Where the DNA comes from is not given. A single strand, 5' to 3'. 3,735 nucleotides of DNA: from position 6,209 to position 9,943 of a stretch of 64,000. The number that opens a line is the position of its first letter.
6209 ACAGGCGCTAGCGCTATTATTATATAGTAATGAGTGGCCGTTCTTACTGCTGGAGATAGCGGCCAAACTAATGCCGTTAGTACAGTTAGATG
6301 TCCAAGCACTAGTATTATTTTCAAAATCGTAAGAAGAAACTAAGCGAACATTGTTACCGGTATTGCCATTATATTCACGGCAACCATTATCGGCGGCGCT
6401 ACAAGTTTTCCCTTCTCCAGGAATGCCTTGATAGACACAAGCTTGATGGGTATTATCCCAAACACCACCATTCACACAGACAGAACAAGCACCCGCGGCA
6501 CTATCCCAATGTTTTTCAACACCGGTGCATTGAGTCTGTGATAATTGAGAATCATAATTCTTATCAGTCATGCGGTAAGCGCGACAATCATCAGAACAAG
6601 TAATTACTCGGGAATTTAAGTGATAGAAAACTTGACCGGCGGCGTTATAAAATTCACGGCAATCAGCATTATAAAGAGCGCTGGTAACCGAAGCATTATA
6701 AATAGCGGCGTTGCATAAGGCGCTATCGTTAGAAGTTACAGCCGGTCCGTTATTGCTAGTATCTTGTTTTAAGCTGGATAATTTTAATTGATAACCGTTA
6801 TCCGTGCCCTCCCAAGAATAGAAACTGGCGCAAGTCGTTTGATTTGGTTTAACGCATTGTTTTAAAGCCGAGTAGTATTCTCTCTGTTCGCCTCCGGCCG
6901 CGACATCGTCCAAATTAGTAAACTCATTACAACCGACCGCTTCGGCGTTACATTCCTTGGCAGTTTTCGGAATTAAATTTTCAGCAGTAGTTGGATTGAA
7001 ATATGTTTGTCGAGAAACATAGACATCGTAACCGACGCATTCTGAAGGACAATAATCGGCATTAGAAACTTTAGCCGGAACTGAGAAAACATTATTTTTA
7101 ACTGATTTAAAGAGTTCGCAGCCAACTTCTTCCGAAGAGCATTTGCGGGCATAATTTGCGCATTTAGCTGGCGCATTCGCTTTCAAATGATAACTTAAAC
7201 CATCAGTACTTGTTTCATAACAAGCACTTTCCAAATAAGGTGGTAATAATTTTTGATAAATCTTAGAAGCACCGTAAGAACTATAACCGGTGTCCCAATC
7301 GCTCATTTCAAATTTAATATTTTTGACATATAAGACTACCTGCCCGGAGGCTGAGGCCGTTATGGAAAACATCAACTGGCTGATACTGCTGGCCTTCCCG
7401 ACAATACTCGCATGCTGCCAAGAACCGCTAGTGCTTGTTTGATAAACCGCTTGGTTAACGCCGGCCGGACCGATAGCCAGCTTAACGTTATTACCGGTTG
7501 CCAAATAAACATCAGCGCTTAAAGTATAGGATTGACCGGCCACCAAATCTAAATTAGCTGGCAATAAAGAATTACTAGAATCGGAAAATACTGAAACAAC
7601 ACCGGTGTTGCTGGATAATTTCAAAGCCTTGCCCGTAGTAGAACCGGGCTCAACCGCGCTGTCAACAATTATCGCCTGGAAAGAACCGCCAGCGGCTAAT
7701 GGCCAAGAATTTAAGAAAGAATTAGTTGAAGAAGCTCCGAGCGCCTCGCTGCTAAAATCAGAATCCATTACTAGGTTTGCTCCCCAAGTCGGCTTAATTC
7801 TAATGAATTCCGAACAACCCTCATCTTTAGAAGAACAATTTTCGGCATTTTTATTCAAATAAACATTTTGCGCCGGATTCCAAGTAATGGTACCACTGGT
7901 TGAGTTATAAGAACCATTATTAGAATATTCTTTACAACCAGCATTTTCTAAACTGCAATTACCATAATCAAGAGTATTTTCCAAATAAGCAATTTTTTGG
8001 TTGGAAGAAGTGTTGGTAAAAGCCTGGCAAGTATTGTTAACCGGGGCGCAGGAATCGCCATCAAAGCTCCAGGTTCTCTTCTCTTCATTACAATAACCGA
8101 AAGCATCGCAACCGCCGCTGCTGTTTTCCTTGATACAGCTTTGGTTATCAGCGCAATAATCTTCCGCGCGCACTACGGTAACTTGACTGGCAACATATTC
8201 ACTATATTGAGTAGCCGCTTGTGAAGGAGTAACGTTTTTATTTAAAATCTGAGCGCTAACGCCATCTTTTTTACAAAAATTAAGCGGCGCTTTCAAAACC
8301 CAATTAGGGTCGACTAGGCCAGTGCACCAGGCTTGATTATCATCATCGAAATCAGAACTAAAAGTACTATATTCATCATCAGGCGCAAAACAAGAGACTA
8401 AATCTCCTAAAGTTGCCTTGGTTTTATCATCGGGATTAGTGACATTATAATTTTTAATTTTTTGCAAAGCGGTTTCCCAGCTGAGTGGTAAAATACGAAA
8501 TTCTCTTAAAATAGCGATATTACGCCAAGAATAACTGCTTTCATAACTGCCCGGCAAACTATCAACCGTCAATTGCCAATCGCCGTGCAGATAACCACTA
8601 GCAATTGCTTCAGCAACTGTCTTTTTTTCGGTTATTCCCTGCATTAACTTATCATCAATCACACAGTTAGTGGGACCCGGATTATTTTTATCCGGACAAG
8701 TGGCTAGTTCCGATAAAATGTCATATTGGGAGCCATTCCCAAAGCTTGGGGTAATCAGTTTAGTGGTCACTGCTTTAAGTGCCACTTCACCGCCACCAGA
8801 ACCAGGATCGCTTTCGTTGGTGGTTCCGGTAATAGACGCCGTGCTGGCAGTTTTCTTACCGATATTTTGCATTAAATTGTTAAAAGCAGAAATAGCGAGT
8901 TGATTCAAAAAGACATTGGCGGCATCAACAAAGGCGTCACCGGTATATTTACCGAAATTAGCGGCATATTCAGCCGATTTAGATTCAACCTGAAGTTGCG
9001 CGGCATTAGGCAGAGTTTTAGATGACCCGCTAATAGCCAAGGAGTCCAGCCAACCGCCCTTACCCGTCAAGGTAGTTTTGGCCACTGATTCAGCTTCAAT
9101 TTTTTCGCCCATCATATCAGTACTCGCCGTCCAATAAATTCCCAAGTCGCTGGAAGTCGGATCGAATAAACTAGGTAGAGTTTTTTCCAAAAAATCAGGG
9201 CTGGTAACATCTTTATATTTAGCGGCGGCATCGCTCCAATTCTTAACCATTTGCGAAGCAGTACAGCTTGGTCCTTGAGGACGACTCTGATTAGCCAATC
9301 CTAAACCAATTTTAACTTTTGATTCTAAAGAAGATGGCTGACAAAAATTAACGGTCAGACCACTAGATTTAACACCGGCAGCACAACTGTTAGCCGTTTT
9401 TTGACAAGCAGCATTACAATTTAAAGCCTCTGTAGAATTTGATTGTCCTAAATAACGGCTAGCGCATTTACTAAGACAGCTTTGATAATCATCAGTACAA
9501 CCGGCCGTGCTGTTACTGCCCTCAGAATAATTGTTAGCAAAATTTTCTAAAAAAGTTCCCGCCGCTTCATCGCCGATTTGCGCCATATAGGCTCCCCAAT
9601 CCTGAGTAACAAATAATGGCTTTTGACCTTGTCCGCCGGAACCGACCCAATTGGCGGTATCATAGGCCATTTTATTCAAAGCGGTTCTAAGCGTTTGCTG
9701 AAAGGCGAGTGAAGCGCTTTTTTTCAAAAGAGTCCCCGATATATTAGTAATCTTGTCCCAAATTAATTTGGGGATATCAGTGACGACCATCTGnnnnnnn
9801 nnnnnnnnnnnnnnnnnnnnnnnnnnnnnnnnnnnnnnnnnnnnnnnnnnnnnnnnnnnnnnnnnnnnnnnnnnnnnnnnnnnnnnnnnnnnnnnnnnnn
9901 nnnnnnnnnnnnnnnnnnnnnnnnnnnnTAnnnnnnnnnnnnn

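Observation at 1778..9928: Modular architecture of the giant protein: recurrent G-C-x-E-[FYW] motif, three jelly-roll modules, PKD-like end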

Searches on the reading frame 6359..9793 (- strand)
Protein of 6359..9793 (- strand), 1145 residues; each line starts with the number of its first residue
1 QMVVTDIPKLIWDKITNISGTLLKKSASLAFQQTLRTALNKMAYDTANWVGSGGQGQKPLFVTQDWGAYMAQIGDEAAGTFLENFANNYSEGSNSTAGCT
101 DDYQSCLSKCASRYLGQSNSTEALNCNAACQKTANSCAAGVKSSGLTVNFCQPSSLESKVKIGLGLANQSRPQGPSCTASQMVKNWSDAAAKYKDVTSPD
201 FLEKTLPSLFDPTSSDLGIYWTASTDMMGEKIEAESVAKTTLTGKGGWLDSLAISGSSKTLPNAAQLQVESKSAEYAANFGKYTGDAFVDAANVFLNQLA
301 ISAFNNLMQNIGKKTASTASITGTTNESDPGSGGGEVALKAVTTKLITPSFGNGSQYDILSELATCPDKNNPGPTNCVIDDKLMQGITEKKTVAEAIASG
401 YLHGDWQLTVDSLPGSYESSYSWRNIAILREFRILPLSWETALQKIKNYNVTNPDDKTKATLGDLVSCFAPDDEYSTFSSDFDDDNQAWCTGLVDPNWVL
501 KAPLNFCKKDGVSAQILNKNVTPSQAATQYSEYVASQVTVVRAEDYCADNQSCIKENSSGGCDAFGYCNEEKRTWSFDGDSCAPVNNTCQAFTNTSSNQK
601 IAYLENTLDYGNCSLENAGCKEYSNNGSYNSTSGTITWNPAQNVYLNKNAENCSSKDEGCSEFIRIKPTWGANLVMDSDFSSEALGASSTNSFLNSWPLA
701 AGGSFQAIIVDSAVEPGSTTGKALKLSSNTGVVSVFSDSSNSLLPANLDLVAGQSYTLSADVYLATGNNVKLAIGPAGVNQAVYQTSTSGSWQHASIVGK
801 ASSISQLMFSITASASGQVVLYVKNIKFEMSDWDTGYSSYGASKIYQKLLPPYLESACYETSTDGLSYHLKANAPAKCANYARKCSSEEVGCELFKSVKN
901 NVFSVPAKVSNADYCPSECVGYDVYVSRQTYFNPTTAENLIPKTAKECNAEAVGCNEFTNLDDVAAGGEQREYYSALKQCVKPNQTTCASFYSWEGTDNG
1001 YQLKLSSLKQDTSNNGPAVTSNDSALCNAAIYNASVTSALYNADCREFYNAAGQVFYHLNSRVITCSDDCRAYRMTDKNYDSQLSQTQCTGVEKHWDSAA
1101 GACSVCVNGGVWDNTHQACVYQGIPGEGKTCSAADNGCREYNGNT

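Call 38: predict_structure(alignment_id=A3)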
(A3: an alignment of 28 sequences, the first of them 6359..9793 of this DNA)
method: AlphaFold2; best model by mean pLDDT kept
length: 1145 residues; sequences in the alignment: 28
mean_pLDDT: 51.8   pTM: 0.28
mean pLDDT of the five models: 51.8, 47.9, 47.8, 47.6, 44.1
residues with pLDDT >= 90: 49; 70-90: 262; 50-70: 178; < 50: 656
segments of 3 or more residues with pLDDT < 50: 1-40, 42-68, 73-96, 140-249, 252-254, 256-258, 267-269, 271-376, 412-417, 501-520, 537-636, 642-672, 832-855, 862-868, 877-981, 997-1000, 1069-1077, 1122-1145
pLDDT, mean of each block of 10 residues (from residue 1): 27 32 37 46 45 38 45 47 40 47 76 70 80 65 32 33 32 33 34 38 37 32 35 44 45 48 49 39 32 35 36 32 30 27 28 27 36 48 63 71 74 51 65 58 72 72 76 65 65 55 35 37 57 47 36 35 31 26 28 35 29 40 44 44 45 35 26 68 84 88 87 80 89 89 72 76 90 82 85 82 81 90 86 38 29 51 45 51 35 36 34 37 29 29 38 26 23 28 70 63 79 82 84 74 84 85 64 45 78 77 67 63 38 33 27
secondary structure, 60 per line:
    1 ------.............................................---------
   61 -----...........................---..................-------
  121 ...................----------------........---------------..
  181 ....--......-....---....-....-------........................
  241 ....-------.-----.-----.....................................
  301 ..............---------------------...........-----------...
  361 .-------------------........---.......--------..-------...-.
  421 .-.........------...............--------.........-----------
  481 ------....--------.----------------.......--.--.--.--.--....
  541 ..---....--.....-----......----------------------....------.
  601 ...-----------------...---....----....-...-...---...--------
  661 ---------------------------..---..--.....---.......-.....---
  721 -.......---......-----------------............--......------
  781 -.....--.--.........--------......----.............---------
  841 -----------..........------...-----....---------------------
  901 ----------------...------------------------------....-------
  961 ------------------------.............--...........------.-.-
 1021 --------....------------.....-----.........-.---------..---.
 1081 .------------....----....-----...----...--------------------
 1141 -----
elements in order (helices of 4 or more, strands of 3 or more residues): H7-51 H66-92 H96-113 H121-139 H156-163 H179-184 H187-192 H194-197 H201-204 H206-209 H217-244 H264-314 H336-346 H358-361 H381-388 H393-398 H423-431 H438-452 H462-469 H487-490 E516-522 E537-542 E546-549 E552-556 E562-567 E590-593 E600-603 E621-623 E627-630 E635-638 E644-646 E697-701 E705-711 H713-717 E722-728 E732-737 E755-766 E769-774 E782-786 E792-800 E809-814 E819-831 H852-858 E859-861 E868-870 H876-879 H950-953 E988-997 E1000-1010 H1029-1032 E1045-1049 E1055-1059 E1094-1097 E1102-1105 E1111-1113 E1118-1120

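Call 42: fold_search(model_id=the predicted structure, library=pdb)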
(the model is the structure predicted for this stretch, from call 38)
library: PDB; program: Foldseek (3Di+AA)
matches with E <= 10: 1019; with E <= 0.001: 68
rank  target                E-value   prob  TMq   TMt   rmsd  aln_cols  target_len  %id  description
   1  8ic1_A                3.2e-06  1.00  0.11  0.25   7.5       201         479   14  endo-alpha-D-arabinanase EndoMA1 D51N mutant from Microbacterium arabinogalactanolyticum in complex with arabinooligos (released 2023-08-16)
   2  2xom_A                3.9e-06  1.00  0.11  0.68   4.3       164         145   12  Atomic resolution structure of TmCBM61 in complex with beta-1,4- galactotriose (released 2010-09-08)
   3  3jxs_A                5.2e-06  1.00  0.12  0.67   3.8       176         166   13  Crystal structure of XG34, an evolved xyloglucan binding CBM (released 2009-10-27)
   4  8hhv_A                5.2e-06  1.00  0.11  0.25   7.7       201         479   15  endo-alpha-D-arabinanase EndoMA1 from Microbacterium arabinogalactanolyticum (released 2023-08-16)
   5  8a28_A                8.4e-06  1.00  0.10  0.28   4.5       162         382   18  Structure of the astacin zymogen of LAST-MAM from Limulus polyphemus (released 2022-10-19)
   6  9b45_1                8.9e-06  1.00  0.10  0.22  10.3       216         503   14  Pseudomonas phage Pa193 baseplate complex and tail fiber (released 2024-10-16)
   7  8iqe_C                9.4e-06  1.00  0.11  0.20   4.7       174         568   17  Crystal structure of tetrameric K2-2 TSP (released 2024-02-21)
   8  2zew_A                9.9e-06  1.00  0.10  0.67   4.2       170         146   15  Family 16 Cabohydrate Binding Domain Module 1 (released 2008-03-04)
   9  4bj0_A                1.0e-05  1.00  0.11  0.66   3.9       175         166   12  Xyloglucan binding module (CBM4-2 X2-L110F) in complex with branched xyloses (released 2014-04-23)
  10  3p6b_A                1.1e-05  1.00  0.11  0.55  10.5       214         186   15  The crystal structure of CelK CBM4 from Clostridium thermocellum (released 2011-08-24)
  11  2y64_A                1.3e-05  1.00  0.11  0.65   3.8       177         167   13  Xylopentaose binding mutated (X-2 L110F) CBM4-2 Carbohydrate Binding Module from a Thermostable Rhodothermus marinus X (released 2012-03-07)
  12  9qxq                  1.3e-05  1.00  0.10  0.11   4.5       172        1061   10  native structure of full-length pesticidal protein Cry1Ca18 at pH9, from crystals formed in vivo (released 2026-02-11)
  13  9h99                  1.7e-05  1.00  0.10  0.10   4.5       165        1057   10  Native structure of the full-length pesticidal protein Cry1Ca18 at pH7, from crystals formed in vivo (released 2025-11-12)
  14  6qfk_A                1.9e-05  1.00  0.11  0.09   4.2       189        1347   15  EngBF DARPin Fusion 4b G10 (released 2019-11-06)
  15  8iq9_A                2.4e-05  1.00  0.11  0.20   5.0       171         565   16  Crystal structure of trimeric K2-2 TSP in complex with tetrasaccharide and octasaccharide (released 2024-02-21)
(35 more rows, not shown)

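Call 58: find_related_loci(query=A3, collection=genome_contigs, flank=6000)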
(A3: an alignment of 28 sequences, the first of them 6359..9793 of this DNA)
Query A3 (1145 aa) in genome_contigs; peptide patterns used: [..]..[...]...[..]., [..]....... (x = any residue, [..] = any of these).
479 stretches matched a pattern; 449 encode a relative of the query (tblastn E <= 1e-3); the best 80 are kept; 80 distinct loci.
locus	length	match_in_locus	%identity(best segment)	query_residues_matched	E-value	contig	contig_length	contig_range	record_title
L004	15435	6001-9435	96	1-1145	0e+0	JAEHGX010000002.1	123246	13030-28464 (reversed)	Candidatus Falkowbacteria bacterium S5_I03 S5_I03__2, whole genome shotgun sequence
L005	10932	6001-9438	82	1-1145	0e+0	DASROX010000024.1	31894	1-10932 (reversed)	MAG TPA_asm: Candidatus Saccharimonadales bacterium isolate SMAG_U10279 k141_86156, whole genome shotgun sequence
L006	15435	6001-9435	93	1-1145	0e+0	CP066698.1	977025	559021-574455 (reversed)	MAG: Candidatus Falkowbacteria bacterium isolate NC_groundwater_1683_Pr3_B-0.1um_40_26 chromosome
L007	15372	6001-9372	63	1-1144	0e+0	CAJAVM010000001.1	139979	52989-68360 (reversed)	uncultured bacterium isolate Loc080925-6m_bin-0519 genome assembly, contig: bin-0519:01/27, whole genome shotgun sequenc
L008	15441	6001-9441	62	1-1144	0e+0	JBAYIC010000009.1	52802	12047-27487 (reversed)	MAG: Patescibacteria group bacterium isolate SO_2016_GW1_19 scaffold01244_OW334_2016, whole genome shotgun sequence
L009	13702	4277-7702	62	1-1144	0e+0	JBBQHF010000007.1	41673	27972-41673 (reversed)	MAG: Patescibacteria group bacterium isolate Co_metawrap_919 Cmw_919_k141_13452629_length_41673_cov_17.0000, whole genom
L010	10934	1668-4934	59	1-1144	0e+0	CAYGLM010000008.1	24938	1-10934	MAG TPA_asm: uncultured Gammaproteobacteria bacterium isolate ERP113451_co4_283 genome assembly, contig: NODE_897_length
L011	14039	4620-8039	59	1-1144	0e+0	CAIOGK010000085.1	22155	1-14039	Candidatus Falkowbacteria bacterium isolate Loclat_bin-04004 genome assembly, contig: bin-04004:085/137, whole genome sh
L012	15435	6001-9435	59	2-1144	0e+0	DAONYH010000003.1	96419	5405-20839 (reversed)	MAG TPA_asm: bacterium isolate AMR_MDS_4127 NODE_219_length_96419_cov_15.967955, whole genome shotgun sequence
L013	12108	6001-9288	59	2-1143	0e+0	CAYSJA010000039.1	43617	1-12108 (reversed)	MAG TPA_asm: uncultured Gammaproteobacteria bacterium isolate SRP067234_co1_274 genome assembly, contig: k99_588661, who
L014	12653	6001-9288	56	2-1143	0e+0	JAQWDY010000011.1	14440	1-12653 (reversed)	MAG: Patescibacteria group bacterium isolate STF2_62 NODE_11457_length_14440_cov_19.704325_Sandtown_F2, whole genome sho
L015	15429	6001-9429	55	4-1144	0e+0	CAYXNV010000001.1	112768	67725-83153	MAG TPA_asm: uncultured Gammaproteobacteria bacterium isolate SRP167671_co1_111 genome assembly, contig: NODE_129_length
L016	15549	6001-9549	52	1-1144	0e+0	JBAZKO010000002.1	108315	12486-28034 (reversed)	MAG: Patescibacteria group bacterium isolate SO_2017_LW4_145 scaffold_583_c1_LW137-91_2017, whole genome shotgun sequenc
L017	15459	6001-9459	51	3-1144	0e+0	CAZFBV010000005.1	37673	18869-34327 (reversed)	MAG TPA_asm: uncultured Gammaproteobacteria bacterium isolate SRP170004_co1_568 genome assembly, contig: NODE_1480_lengt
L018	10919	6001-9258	52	11-1143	0e+0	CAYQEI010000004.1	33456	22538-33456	MAG TPA_asm: uncultured Gammaproteobacteria bacterium isolate binchicken_co45_752 genome assembly, contig: NODE_1895_len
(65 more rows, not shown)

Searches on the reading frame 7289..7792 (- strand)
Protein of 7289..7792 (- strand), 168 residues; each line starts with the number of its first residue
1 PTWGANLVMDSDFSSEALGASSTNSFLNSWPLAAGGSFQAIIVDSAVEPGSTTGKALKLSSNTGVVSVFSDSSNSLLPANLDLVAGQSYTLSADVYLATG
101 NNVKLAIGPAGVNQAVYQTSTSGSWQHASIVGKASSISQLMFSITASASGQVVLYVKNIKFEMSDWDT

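Call 70: search_protein_families(library=pfam, proteins=[window:7289-7792:-], max_evalue=10)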
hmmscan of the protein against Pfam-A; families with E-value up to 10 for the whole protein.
window:7289-7792:- (168 aa): 1 family
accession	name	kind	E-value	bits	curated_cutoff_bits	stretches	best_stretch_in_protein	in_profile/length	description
PF02018.23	CBM_4_9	-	0.03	15.1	25.9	1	74-155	50-128/136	Carbohydrate binding domain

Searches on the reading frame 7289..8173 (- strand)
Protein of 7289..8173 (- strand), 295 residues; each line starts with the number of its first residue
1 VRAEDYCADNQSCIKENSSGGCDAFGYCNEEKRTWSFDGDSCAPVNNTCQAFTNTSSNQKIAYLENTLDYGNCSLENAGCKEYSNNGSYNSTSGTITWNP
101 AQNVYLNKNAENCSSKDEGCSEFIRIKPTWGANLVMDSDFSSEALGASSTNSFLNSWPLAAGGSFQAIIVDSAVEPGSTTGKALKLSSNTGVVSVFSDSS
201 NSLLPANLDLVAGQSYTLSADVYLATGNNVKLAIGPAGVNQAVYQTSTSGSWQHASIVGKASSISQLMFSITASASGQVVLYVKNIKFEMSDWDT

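Call 70: search_protein_families(library=pfam, proteins=[window:7289-8173:-], max_evalue=10)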
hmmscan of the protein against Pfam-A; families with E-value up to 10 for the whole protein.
window:7289-8173:- (295 aa): 2 families
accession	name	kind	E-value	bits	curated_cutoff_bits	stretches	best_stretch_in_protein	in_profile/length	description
PF02018.23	CBM_4_9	-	0.14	13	25.9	1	205-253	54-102/136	Carbohydrate binding domain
PF04236.20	Transp_Tc5_C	-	2.4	9.1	27.4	1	97-135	14-50/63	Tc5 transposase C-terminal domain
